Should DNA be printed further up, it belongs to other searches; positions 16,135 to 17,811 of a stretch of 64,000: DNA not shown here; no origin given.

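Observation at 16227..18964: tuf-adjacent module: glycine-zipper protein followed by two tandem lipoprotein paralogues (toxin/immunity-like layout)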

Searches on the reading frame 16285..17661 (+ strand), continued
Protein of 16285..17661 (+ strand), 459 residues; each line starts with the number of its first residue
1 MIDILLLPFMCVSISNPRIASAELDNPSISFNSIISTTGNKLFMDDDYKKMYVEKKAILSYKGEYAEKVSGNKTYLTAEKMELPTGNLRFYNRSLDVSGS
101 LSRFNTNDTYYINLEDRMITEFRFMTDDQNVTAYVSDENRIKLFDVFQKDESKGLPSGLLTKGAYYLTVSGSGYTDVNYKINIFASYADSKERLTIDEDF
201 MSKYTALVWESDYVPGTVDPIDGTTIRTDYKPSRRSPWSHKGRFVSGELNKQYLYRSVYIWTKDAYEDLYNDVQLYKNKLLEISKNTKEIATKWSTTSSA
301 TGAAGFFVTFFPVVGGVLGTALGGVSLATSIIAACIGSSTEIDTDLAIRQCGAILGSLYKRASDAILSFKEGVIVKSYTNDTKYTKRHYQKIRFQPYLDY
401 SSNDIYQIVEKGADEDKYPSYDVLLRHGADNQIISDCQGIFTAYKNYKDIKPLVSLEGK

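Call 67: list_cluster_members(proteins=[P0002, P0004, P0053, P0073, P0112, P0114, P0084, P0064, P0092, P0020])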
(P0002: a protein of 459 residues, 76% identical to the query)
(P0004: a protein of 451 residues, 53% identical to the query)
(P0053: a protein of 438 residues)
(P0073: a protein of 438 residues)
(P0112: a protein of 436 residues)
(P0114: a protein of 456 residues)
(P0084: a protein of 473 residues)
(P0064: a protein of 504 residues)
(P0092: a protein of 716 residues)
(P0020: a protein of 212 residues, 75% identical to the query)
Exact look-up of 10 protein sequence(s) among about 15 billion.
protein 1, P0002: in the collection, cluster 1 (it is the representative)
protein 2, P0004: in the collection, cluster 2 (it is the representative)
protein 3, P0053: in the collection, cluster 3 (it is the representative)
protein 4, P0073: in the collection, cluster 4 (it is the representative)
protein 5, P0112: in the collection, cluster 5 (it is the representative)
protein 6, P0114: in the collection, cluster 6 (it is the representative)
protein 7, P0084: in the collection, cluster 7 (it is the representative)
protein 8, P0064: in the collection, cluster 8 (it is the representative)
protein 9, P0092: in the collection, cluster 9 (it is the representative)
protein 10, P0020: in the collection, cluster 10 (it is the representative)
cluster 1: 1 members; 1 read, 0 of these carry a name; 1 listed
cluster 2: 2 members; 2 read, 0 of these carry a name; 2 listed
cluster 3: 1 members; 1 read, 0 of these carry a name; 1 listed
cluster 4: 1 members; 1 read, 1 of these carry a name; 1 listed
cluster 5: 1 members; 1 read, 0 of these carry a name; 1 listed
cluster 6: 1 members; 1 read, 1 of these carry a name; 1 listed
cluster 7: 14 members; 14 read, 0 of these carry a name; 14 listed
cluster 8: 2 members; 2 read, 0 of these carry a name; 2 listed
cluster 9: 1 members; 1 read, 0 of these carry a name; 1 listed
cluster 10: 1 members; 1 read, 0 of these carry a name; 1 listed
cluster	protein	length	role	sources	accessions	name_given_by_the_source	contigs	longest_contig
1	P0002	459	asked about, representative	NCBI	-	-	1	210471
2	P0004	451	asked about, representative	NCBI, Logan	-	-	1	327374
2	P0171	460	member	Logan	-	-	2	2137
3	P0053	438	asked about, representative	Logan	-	-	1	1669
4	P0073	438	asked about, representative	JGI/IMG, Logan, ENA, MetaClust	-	\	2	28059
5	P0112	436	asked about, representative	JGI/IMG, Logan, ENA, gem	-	-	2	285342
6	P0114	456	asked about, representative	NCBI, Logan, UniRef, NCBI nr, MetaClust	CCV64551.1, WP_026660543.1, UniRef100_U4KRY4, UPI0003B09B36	hypothetical protein BN85409740 [Alteracholeplasma palmae J233] | Peptidase C-terminal archaeal/bacterial domain-containing protein n=1 ... | hypothetical protein [Alteracholeplasma palmae]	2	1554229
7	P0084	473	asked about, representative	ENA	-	-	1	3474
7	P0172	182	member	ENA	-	-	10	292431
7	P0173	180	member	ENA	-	-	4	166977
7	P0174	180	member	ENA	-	-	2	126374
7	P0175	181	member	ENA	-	-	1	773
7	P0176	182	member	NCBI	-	-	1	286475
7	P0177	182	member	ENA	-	-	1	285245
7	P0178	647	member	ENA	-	-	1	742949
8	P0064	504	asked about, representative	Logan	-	-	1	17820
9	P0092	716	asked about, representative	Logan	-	-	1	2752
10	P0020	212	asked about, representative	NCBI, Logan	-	-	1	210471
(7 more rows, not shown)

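Call 68: find_encoding_contigs(protein=P0114, flank=6000, max_places=2)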
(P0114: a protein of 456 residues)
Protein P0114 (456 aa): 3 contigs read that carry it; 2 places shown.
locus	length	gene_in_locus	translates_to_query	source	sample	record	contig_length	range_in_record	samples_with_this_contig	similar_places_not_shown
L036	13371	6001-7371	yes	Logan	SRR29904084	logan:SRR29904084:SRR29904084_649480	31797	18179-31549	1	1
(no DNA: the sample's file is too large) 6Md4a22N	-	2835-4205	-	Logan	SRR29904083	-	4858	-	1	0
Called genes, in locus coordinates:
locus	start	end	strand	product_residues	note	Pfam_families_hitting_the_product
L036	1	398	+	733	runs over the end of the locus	PF23139:OB_YrrC, PF14490:HHH_RecD2, PF13086:AAA_11 (faint), PF13245:AAA_19, PF13604:AAA_30, PF01443:Viral_helicase1 (faint), PF18335:SH3_13, PF13538:UvrD_C_2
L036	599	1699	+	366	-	PF02746:MR_MLE_N, PF13378:MR_MLE_C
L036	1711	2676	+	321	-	PF01263:Aldose_epim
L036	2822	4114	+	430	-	PF00144:Beta-lactamase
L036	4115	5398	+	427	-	PF01408:GFO_IDH_MocA, PF02894:GFO_IDH_MocA_C, PF22725:GFO_IDH_MocA_C3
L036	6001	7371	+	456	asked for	-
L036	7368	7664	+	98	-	PF20097:DUF6487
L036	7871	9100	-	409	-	PF05496:RuvB_N, PF13173:AAA_14 (weak), PF13401:AAA_22 (faint), PF14532:Sigma54_activ_2 (weak), PF00004:AAA, PF07728:AAA_5 (faint), PF16193:AAA_assoc_2, PF12002:MgsA_C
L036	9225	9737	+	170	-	PF00156:Pribosyltran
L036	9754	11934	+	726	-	PF13328:HD_4, PF01966:HD, PF04607:RelA_SpoT, PF02824:TGS, PF28438:RelA_RIS, PF13291:ACT_4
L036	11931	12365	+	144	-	PF02580:Tyr_Deacylase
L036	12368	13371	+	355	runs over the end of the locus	PF01594:AI-2E_transport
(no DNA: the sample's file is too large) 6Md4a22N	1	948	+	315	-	?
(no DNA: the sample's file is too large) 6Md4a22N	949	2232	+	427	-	PF01408:GFO_IDH_MocA, PF02894:GFO_IDH_MocA_C, PF22725:GFO_IDH_MocA_C3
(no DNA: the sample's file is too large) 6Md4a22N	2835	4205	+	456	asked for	-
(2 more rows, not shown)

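Call 71: search_protein_families(library=pfam, proteins=[L036:7368-7661:+, L017:81-311:+, L020:9324-9665:+, L020:7652-7942:+, L020:7365-7652:+], max_evalue=0.1)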
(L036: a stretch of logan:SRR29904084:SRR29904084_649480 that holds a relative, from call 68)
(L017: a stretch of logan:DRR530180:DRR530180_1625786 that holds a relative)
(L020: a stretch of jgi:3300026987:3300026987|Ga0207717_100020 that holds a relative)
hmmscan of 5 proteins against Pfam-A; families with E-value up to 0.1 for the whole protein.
L036:7368-7661:+ (98 aa): 3 families
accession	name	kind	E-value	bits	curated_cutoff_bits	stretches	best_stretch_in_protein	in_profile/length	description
PF20097.4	DUF6487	-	2.6e-15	57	24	1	9-79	1-67/67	Domain of unknown function (DUF6487)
PF07191.17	Zn_ribbon_6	-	0.04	14.4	25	0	62-74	45-59/67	Double zinc ribbon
PF18376.6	MDD_C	-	0.084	13.1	23.2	1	46-95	61-109/186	Mevalonate 5-diphosphate decarboxylase C-terminal domain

L017:81-311:+ (77 aa): 6 families
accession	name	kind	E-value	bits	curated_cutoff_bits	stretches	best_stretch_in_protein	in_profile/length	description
PF20097.4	DUF6487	-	6.2e-15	55.8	24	1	3-73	1-67/67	Domain of unknown function (DUF6487)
PF13248.11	Zn_ribbon_3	-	0.0054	16.6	27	0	59-70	3-13/26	zinc-ribbon domain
PF23783.1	Zn_ribbon_TiaS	-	0.026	14.7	27.3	0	54-67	15-28/41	TiaS C-terminal zinc ribbon domain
PF08209.17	Sgf11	-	0.034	14.1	26.4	0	56-68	2-14/33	Sgf11 (transcriptional regulation protein)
PF13894.12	zf-C2H2_4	-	0.068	14.4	27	0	3-23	3-23/24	C2H2-type zinc finger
PF00735.24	Septin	-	0.075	12.7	26.2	1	40-74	57-91/280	Septin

L020:9324-9665:+ (114 aa): 4 families
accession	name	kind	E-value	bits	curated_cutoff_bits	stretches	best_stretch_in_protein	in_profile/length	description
PF11174.13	DUF2970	-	0.033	14.4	27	1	31-74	1-44/56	Protein of unknown function (DUF2970)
PF03208.24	PRA1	-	0.034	14.2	30.1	1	15-97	46-130/143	PRA1 family protein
PF00810.23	ER_lumen_recept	-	0.088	14.1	25.6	0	26-95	37-99/143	ER lumen protein retaining receptor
PF13239.11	2TM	-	0.088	13.3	24.8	1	48-91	6-48/79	2TM domain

L020:7652-7942:+ (97 aa): 2 families
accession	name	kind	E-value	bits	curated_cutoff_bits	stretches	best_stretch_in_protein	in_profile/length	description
PF13031.12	DUF3892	-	2.2e-07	31.7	22.3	1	6-90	2-69/71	Protein of unknown function (DUF3892)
PF18244.6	CttA_N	-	0.041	14.9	25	1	11-63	14-64/71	Cellulose-binding protein CttA N-terminal domain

L020:7365-7652:+ (96 aa): 0 families

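Call 85: search_dna_similar(query=window:16285-17661:+, collection=phages, mode=protein, max_evalue=0.001, max_rows=10)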
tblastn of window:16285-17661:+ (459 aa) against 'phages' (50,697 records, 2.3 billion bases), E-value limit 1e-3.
No match.

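Call 86: search_dna_similar(query=window:16285-17661:+, collection=plasmids, mode=protein, max_evalue=0.001, max_rows=10)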
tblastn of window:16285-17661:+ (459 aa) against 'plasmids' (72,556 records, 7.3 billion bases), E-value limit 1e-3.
No match.
